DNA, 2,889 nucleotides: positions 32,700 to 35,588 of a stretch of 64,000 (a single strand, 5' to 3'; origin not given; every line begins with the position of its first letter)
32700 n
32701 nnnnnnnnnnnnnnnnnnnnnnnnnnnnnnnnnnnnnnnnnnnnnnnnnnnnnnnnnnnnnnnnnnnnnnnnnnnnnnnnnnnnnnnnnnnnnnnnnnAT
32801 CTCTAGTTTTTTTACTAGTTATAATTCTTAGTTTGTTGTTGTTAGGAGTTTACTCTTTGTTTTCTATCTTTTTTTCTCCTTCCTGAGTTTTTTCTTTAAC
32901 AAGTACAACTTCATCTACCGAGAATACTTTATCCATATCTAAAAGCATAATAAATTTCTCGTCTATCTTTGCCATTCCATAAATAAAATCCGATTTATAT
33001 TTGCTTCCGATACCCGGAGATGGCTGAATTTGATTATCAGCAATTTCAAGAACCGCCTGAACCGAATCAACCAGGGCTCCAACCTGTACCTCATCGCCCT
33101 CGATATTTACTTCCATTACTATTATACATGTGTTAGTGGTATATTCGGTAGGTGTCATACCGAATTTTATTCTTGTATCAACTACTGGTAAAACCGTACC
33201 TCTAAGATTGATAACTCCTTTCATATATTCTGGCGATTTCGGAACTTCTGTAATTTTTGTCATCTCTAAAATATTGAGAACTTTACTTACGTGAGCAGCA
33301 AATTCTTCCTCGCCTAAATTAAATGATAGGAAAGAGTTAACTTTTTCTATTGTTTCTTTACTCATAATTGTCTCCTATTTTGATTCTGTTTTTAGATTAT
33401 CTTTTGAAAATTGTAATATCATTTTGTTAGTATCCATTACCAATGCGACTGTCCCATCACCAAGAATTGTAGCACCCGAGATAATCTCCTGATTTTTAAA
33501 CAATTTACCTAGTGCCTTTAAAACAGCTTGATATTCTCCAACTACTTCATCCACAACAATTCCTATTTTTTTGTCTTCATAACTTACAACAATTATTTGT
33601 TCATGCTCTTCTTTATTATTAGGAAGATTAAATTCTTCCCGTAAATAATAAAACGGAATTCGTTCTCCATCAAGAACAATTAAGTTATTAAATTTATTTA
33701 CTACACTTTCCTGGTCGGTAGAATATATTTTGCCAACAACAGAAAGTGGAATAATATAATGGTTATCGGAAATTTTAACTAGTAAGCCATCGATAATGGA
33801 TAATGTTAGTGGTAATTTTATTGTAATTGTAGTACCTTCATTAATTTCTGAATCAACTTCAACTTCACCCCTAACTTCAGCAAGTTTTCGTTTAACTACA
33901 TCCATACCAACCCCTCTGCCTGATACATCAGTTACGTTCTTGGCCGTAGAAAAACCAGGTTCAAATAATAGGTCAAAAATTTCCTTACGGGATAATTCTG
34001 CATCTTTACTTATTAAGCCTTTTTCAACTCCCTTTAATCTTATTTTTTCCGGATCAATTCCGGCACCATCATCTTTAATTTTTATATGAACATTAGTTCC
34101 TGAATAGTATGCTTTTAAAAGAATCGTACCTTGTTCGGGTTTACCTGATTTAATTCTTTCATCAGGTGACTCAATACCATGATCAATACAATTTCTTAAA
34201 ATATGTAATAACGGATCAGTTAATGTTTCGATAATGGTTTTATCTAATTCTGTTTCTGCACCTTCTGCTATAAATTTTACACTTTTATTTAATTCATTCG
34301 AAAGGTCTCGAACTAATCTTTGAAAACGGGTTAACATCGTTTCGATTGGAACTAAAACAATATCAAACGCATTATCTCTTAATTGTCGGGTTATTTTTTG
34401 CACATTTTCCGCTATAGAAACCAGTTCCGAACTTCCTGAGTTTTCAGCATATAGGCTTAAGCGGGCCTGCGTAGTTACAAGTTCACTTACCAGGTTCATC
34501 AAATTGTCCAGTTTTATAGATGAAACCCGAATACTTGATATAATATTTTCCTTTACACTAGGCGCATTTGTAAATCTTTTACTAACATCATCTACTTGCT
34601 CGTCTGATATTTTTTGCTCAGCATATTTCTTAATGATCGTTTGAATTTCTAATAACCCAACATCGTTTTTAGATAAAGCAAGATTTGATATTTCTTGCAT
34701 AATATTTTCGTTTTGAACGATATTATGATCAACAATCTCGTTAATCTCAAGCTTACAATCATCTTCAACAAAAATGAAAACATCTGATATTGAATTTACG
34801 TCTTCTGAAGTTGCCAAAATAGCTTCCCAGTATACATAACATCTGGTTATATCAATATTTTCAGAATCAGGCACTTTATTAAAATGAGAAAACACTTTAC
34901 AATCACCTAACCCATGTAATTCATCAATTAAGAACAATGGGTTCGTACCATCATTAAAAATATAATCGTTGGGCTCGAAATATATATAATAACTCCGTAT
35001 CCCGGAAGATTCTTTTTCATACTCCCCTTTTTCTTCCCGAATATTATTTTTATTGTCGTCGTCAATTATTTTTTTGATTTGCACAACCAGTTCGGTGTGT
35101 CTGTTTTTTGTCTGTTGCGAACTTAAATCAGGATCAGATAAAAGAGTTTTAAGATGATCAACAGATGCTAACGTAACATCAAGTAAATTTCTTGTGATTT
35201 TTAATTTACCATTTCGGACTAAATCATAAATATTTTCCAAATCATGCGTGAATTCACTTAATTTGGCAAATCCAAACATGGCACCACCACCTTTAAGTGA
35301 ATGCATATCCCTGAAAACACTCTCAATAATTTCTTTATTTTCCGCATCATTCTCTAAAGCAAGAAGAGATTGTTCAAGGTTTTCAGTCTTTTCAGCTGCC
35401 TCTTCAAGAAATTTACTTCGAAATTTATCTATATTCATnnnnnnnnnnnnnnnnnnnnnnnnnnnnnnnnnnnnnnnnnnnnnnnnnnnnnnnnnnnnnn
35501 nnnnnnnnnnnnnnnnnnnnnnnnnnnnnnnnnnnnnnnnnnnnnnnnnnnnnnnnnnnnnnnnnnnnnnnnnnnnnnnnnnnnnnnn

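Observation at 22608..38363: Complete Che-type chemosensory operon with non-canonical accessories and no flagellar gene in sight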

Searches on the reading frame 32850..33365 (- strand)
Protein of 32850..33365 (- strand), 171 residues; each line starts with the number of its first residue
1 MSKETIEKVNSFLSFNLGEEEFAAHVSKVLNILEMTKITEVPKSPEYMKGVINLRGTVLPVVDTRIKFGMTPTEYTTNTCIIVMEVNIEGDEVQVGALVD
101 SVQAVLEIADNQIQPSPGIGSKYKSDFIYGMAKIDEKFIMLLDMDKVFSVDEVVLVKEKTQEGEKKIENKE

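Call 3: search_protein_families(library=pfam, proteins=[window:32850-33365:-], max_evalue=0.01)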
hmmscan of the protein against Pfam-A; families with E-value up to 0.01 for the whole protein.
window:32850-33365:- (171 aa): 1 family
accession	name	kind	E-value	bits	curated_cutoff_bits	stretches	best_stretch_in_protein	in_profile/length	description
PF01584.24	CheW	-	1.3e-37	129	23.5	1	12-150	2-136/138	CheW-like domain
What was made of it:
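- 32850..33365 (-): CheW, single domain. Pfam CheW, E 1e-37 (call 3).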

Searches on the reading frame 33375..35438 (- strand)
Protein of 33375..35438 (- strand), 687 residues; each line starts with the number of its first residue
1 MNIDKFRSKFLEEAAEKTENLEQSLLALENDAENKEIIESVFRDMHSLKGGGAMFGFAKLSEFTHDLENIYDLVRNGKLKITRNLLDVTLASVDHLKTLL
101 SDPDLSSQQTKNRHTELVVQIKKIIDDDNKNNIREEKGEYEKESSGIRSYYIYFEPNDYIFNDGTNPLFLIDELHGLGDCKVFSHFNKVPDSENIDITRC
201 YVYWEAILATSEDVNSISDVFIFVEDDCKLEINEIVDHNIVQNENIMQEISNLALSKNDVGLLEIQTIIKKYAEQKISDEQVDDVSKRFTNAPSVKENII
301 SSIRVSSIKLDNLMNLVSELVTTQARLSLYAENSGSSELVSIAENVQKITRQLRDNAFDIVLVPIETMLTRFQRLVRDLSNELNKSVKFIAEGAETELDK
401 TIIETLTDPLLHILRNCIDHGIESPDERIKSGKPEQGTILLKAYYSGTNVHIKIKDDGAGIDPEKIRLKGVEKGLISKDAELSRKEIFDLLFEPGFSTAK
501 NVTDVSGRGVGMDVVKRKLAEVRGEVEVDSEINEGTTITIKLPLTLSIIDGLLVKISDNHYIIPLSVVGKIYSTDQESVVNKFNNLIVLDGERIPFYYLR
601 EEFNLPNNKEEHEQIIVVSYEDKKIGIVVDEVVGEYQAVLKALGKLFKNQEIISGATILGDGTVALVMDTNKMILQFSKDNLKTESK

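Call 3: search_protein_families(library=pfam, proteins=[window:33375-35438:-], max_evalue=0.01)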
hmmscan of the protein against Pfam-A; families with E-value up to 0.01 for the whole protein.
window:33375-35438:- (687 aa): 5 families
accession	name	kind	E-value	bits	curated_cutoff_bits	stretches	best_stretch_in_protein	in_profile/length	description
PF01584.24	CheW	-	1.2e-23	83.7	23.5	1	551-674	2-134/138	CheW-like domain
PF02518.31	HATPase_c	-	2e-20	73.7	26.4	1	408-545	4-110/111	Histidine kinase-, DNA gyrase B-, and HSP90-like ATPase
PF01627.28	Hpt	-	7.2e-16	58.6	24.6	1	6-96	2-81/84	Hpt domain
PF02895.20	H-kinase_dim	-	1.4e-10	41.9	23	1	301-358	2-66/68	Signal transducing histidine kinase, homodimeric domain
PF11212.13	DUF2999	-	0.0084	16.9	25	0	267-317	3-53/82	Protein of unknown function (DUF2999)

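Call 10: find_related_loci(query=window:33375-35438:-, collection=genome_contigs, flank=10000)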
Query window:33375-35438:- (687 aa) in genome_contigs; peptide patterns used: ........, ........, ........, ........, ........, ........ (x = any residue, [..] = any of these).
599 stretches matched a pattern (row limit reached: there are more); 572 encode a relative of the query (tblastn E <= 1e-3); the best 80 are kept; 80 distinct loci.
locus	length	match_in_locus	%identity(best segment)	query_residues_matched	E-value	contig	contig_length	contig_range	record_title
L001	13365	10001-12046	71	3-684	0e+0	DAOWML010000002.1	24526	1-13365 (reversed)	MAG TPA_asm: Bacteroidales bacterium isolate CSMAG_3001 CSMAG_3001_k141_428099_length_24526_cov_23.0105, whole genome sh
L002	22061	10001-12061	69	3-685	0e+0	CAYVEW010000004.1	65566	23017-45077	MAG TPA_asm: uncultured Bacteroidales bacterium isolate binchicken_co42_308 genome assembly, contig: NODE_263_length_655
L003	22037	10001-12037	67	3-682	0e+0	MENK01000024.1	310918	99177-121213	MAG: Bacteroidetes bacterium GWB2_32_14 gwb2_scaffold_4, whole genome shotgun sequence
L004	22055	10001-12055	66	3-687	0e+0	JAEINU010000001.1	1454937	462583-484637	MAG: Bacteroidales bacterium isolate MAG12 NODE_1_length_1454937_cov_60.563615, whole genome shotgun sequence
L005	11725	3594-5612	62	3-678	0e+0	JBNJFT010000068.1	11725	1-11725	MAG: Bacteroidota bacterium isolate Y22_60dBSe2.bin.25 NODE_6964_length_11725_cov_26.291760, whole genome shotgun sequen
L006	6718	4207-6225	62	3-678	0e+0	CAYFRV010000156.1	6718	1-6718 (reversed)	MAG TPA_asm: uncultured Bacteroidales bacterium isolate ERP107533_co1_77 genome assembly, contig: NODE_14002_length_6718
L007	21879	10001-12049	58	3-682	0e+0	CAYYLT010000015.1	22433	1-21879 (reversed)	MAG TPA_asm: uncultured Bacteroidales bacterium isolate binchicken_co8_376 genome assembly, contig: NODE_3576_length_224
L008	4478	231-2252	61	3-678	0e+0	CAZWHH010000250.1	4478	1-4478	MAG TPA_asm: uncultured Bacteroidales bacterium isolate binchicken_co13_31 genome assembly, contig: NODE_34089_length_44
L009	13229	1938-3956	58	3-680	0e+0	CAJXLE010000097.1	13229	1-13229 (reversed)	MAG TPA_asm: uncultured Bacteroidetes bacterium isolate SRR6193124_bin.34_MetaBAT_v2.12.1_MAG genome assembly, contig: N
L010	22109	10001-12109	56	3-680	0e+0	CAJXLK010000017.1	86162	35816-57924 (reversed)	MAG TPA_asm: uncultured Bacteroidetes bacterium isolate SRR6193124_bin.32_MetaBAT_v2.12.1_MAG genome assembly, contig: N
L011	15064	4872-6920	52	3-684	0e+0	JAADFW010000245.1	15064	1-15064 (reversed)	MAG: Chlorobiota bacterium isolate M_MaxBin.088 contig-127_6194, whole genome shotgun sequence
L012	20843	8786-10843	47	5-677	0e+0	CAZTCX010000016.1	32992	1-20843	MAG TPA_asm: uncultured Lentimicrobiaceae bacterium isolate SRP263991_co6_153 genome assembly, contig: NODE_973_length_3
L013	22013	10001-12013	50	3-674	0e+0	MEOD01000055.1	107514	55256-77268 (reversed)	MAG: Bacteroidetes bacterium GWF2_29_10 gwf2_scaffold_300, whole genome shotgun sequence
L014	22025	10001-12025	50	10-674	0e+0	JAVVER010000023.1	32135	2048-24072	MAG: Vicingaceae bacterium isolate TamC13-26 NODE_1136_length_32135_cov_7.278429, whole genome shotgun sequence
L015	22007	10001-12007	46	2-681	0e+0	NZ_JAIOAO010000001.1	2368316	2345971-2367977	Parachryseolinea silvisoli strain QH1ED-6-2 NODE_1_length_2368316_cov_22.401761, whole genome shotgun sequence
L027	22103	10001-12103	44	2-683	0e+0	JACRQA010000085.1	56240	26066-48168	MAG: Nitrospirae bacterium isolate NC_groundwater_2001_Pr3_S-0.65um_47_4 SR2-18-Sp65_coassembly_scaffold_52036, whole ge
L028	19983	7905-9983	44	2-673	0e+0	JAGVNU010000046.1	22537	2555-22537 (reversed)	MAG: Thermodesulfovibrionia bacterium isolate DeMMO3_26 c_000000044631, whole genome shotgun sequence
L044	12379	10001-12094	42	1-684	7e-175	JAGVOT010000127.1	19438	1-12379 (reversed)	MAG: Nitrospirae bacterium isolate DeMMO3_8 c_000000004995, whole genome shotgun sequence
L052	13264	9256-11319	43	1-673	2e-171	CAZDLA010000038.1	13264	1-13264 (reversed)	MAG TPA_asm: uncultured Nitrospiraceae bacterium isolate SRP302447_co1_783 genome assembly, contig: NODE_12441_length_13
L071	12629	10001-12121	40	1-686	1e-165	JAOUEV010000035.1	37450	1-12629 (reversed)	MAG: Nitrospirota bacterium isolate 4_1_July_SF_Bin20 4_1_July_SF_Bin20_scaffold_350_c1, whole genome shotgun sequence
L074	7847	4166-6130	43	36-674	1e-165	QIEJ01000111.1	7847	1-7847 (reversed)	MAG: Proteobacteria bacterium isolate SZUA-204 Ga0063294_10006516, whole genome shotgun sequence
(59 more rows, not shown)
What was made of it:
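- On Class F8 (Wuichet-Zhulin / MiST): The nearest CheAs outside Bacteroidota are from records named Syntrophobacteraceae, Geobacteraceae, Nitrospirota, Spirochaetaceae and Ignavibacteria, among others (call 10).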

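Call 26: search_protein_families(library=pfam, proteins=[L027:7797-9143:+, L028:6445-7128:+, L044:8674-9219:+, L052:6697-7923:+, L071:8420-9202:+, L074:1502-3307:+], max_evalue=1)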
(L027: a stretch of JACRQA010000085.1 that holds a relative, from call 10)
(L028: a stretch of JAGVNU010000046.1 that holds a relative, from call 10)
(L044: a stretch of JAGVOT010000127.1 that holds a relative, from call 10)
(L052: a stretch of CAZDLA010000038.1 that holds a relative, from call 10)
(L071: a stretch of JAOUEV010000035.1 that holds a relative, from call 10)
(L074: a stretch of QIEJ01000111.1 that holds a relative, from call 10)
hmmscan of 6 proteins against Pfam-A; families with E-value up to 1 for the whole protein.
L027:7797-9143:+ (449 aa): 10 families
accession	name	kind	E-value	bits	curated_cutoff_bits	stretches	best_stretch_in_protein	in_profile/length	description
PF00015.26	MCPsignal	-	1e-31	110.5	34.6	2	216-361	19-163/172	Methyl-accepting chemotaxis protein (MCP) signalling domain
PF04344.18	CheZ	-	0.00011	22.6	30.7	1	283-405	50-166/203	Chemotaxis phosphatase, CheZ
PF19314.4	DUF5917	-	0.0017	18.9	27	0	373-405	56-88/94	Family of unknown function (DUF5917)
PF04108.17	ATG17_like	-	0.041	13.8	43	1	99-229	132-241/355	Autophagy protein ATG17-like domain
PF01741.23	MscL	-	0.048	14.5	27.4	0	74-127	73-120/123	Large-conductance mechanosensitive channel, MscL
PF13789.11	DUF4181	-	0.075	13.9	25.4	1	58-122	41-98/108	Domain of unknown function (DUF4181)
PF05755.17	REF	-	0.082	13.2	25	1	110-209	37-140/206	Rubber elongation factor protein (REF)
PF23223.1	zf-C2H2_ZNF462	-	0.22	11.7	27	0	108-120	16-28/31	Zinc finger protein 462, C2H2 zinc finger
PF07889.17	DUF1664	-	0.26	11.8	34.6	0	275-359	37-120/124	Protein of unknown function (DUF1664)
PF12709.12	Fungal_TACC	-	0.38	11.7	27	0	99-139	36-75/77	Fungal Transforming acidic coiled-coil (TACC) proteins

L028:6445-7128:+ (228 aa): 4 families
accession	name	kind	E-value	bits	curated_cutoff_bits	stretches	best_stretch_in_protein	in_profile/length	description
PF00015.26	MCPsignal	-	4.5e-29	101.9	34.6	1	58-173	47-161/172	Methyl-accepting chemotaxis protein (MCP) signalling domain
PF04344.18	CheZ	-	5e-05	23.7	30.7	1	128-216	74-164/203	Chemotaxis phosphatase, CheZ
PF06103.16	DUF948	-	0.2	12.3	37.2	1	138-171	31-64/89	Bacterial protein of unknown function (DUF948)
PF08702.15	Fib_alpha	-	0.73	10.5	29.9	1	113-170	61-118/143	Fibrinogen alpha/beta chain family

L044:8674-9219:+ (182 aa): 10 families
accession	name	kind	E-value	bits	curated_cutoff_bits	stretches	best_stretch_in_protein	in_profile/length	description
PF04344.18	CheZ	-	1.6e-05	25.4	30.7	1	45-156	36-156/203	Chemotaxis phosphatase, CheZ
PF07160.18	SKA1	-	0.047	13.9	29.6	0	93-154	24-85/243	Spindle and kinetochore-associated protein 1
PF15819.10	Fibin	-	0.061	13.5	27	1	34-92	108-165/190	Fin bud initiation factor homologue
PF04129.18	Vps52_CC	-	0.062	13.4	26.5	0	24-53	4-33/173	Vps52/Sac2 family, coiled-coil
PF04890.18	DUF648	-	0.076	13.2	29.7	1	50-159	126-238/287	Family of unknown function (DUF648)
PF04513.17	Baculo_PEP_C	-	0.14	12.7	38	0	30-94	34-102/140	Baculovirus polyhedron envelope protein, PEP, C terminus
PF02646.22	RmuC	-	0.14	11.7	26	0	69-128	4-62/291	RmuC family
PF00517.22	GP41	-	0.15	12.4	29.6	1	27-150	14-138/197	Retroviral envelope protein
PF16515.11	HIP1_clath_bdg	-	0.2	12.5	28.8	1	49-126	17-93/99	Clathrin-binding domain of Huntingtin-interacting protein 1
PF06248.19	Zw10_N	-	0.24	12.4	26.3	0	98-154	24-78/93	Centromere/kinetochore Zw10 N-terminal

L052:6697-7923:+ (409 aa): 5 families
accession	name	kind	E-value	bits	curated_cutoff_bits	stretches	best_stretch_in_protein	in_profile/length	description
PF00015.26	MCPsignal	-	8.5e-34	117.3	34.6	1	179-323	20-163/172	Methyl-accepting chemotaxis protein (MCP) signalling domain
PF04344.18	CheZ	-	0.0052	17.1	30.7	1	245-377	50-165/203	Chemotaxis phosphatase, CheZ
PF06046.19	Sec6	-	0.029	13.3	29.7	1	242-349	264-371/537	Exocyst complex component Sec6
PF06103.16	DUF948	-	0.13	12.9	37.2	0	286-328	24-66/89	Bacterial protein of unknown function (DUF948)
PF09361.15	Phasin_2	-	0.66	10.6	24.9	1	51-91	43-83/100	Phasin protein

L071:8420-9202:+ (261 aa): 4 families
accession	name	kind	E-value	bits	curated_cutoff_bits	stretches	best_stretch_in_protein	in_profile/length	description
PF04344.18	CheZ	-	0.00018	21.9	30.7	1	118-229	29-146/203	Chemotaxis phosphatase, CheZ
PF17310.7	DUF5357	-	0.00027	20.1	25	1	74-171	147-245/322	Family of unknown function (DUF5357)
PF07104.16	DUF1366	-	0.043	14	23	1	116-179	39-98/117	Protein of unknown function (DUF1366)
PF08484.17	Methyltransf_14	-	0.059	13.6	23.5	1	119-197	14-94/160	C-methyltransferase C-terminal domain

L074:1502-3307:+ (602 aa): 16 families
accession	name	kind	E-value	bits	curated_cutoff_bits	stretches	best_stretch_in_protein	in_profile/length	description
PF00015.26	MCPsignal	-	2.4e-11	44.2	34.6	3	372-517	21-165/172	Methyl-accepting chemotaxis protein (MCP) signalling domain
PF06103.16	DUF948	-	3.1e-06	27.7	37.2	0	73-134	25-86/89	Bacterial protein of unknown function (DUF948)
PF05478.16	Prominin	-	0.0011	17.5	34.3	1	101-268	230-401/799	Prominin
PF04344.18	CheZ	-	0.0016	18.8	30.7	1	196-262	73-138/203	Chemotaxis phosphatase, CheZ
PF05531.17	NPV_P10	-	0.005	17.7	29.8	0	350-398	15-63/75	Nucleopolyhedrovirus P10 protein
PF07464.16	ApoLp-III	-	0.022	15.4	36.3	1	187-266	66-143/146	Apolipophorin-III precursor (apoLp-III)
PF10157.14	BORCS6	-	0.035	14.7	35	1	337-400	16-90/101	BLOC-1-related complex sub-unit 6 C-terminal helix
PF07889.17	DUF1664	-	0.036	14.5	34.6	0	441-516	38-112/124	Protein of unknown function (DUF1664)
PF04513.17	Baculo_PEP_C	-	0.044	14.3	38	1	444-535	38-128/140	Baculovirus polyhedron envelope protein, PEP, C terminus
PF04108.17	ATG17_like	-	0.046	13.6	43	1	306-503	115-274/355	Autophagy protein ATG17-like domain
PF10046.14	BLOC1_2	-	0.047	14.5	33.4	0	38-94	31-88/96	Biogenesis of lysosome-related organelles complex-1 subunit 2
PF05218.19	DUF713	-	0.11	12.7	24.5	1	301-381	72-147/185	Protein of unknown function (DUF713)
PF01029.23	NusB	-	0.21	12.4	23.1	1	192-238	37-85/133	NusB family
PF05008.21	V-SNARE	-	0.47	11.4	25.9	1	51-130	10-89/92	Vesicle transport v-SNARE protein N-terminus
PF13729.12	TraF_2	-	0.61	9.7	25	0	83-138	32-86/264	F plasmid transfer operon, TraF, protein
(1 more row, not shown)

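Call 41: search_protein_families(library=ncbifam, proteins=[window:33375-35438:-], max_evalue=0.01)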
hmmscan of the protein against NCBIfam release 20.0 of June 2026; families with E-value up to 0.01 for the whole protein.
window:33375-35438:- (687 aa): 25 families
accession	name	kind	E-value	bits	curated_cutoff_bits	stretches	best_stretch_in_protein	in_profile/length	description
NF041336.1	CheA_Halo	equivalog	9.5e-130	434.3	950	1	4-671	2-664/666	chemotaxis protein CheA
NF007835.0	PRK10547.1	equivalog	2.9e-119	399.6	793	1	1-673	1-656/670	chemotaxis protein CheA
NF008298.1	PRK11086.1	subfamily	2.1e-11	43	520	2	486-544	472-525/529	DcuS/MalK family sensor histidine kinase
NF046044.1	PnpS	equivalog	3.7e-09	36.1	400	1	505-543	352-390/390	two-component system histidine kinase PnpS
NF008468.0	PRK11360.1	equivalog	1.6e-07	30.1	646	1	486-545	555-609/616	two-component system sensor histidine kinase AtoS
NF007688.0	PRK10364.1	equivalog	2.2e-07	30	479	1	489-545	401-452/460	two-component system sensor histidine kinase ZraS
TIGR02966.1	phoR_proteo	equivalog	8.1e-07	28.4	334.2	0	362-466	188-278/333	phosphate regulon sensor histidine kinase PhoR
NF047874.1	MASE3_PAS_HK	subfamily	1.1e-06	27.7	560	1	505-546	586-627/655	MASE3 domain-containing sensor histidine kinase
NF045595.1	HK_scytonemin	equivalog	1.8e-06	26.6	865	1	490-544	582-635/637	scytonemin biosynthesis sensor histidine kinase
TIGR02956.1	TMAO_torS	equivalog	3.3e-06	25.5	676.5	1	489-545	628-683/967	TMAO reductase system sensor histidine kinase/response regulator TorS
NF038297.2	hybrid_HK_HrmK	equivalog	4.5e-06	25.6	725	1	489-545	401-458/607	hybrid histidine kinase/response regulator HrmK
TIGR02916.1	PEP_his_kin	equivalog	7.4e-06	24.8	300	1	489-543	630-679/679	XrtA/PEP-CTERM system histidine kinase PrsK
NF041210.1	his_kin_PieS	equivalog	2.3e-05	23.6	850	1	485-544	413-470/474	two component system sensor histidine kinase PieS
NF010411.0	PRK13837.1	equivalog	2.3e-05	22.6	647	1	489-545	625-676/828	two-component system VirA-like sensor kinase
NF011874.0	PRK15347.1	equivalog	2.8e-05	22.3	852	0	503-545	573-615/921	two component system sensor kinase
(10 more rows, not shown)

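Call 94: list_cluster_members(proteins=[P0001, P0038, window:33375-35438:-])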
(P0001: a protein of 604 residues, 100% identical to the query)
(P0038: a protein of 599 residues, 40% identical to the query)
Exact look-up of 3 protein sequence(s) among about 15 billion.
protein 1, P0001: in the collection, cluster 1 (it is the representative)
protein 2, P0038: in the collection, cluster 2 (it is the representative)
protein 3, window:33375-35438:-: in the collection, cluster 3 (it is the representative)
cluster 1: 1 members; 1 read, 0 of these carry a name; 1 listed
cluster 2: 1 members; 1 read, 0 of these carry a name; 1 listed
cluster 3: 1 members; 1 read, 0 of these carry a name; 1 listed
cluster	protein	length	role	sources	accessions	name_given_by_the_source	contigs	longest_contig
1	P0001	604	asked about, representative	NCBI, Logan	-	-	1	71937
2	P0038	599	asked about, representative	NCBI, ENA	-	-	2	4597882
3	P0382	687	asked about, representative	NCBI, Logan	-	-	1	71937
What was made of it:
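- Tried and rejected: Cluster look-up: gave no organism name (call 94).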
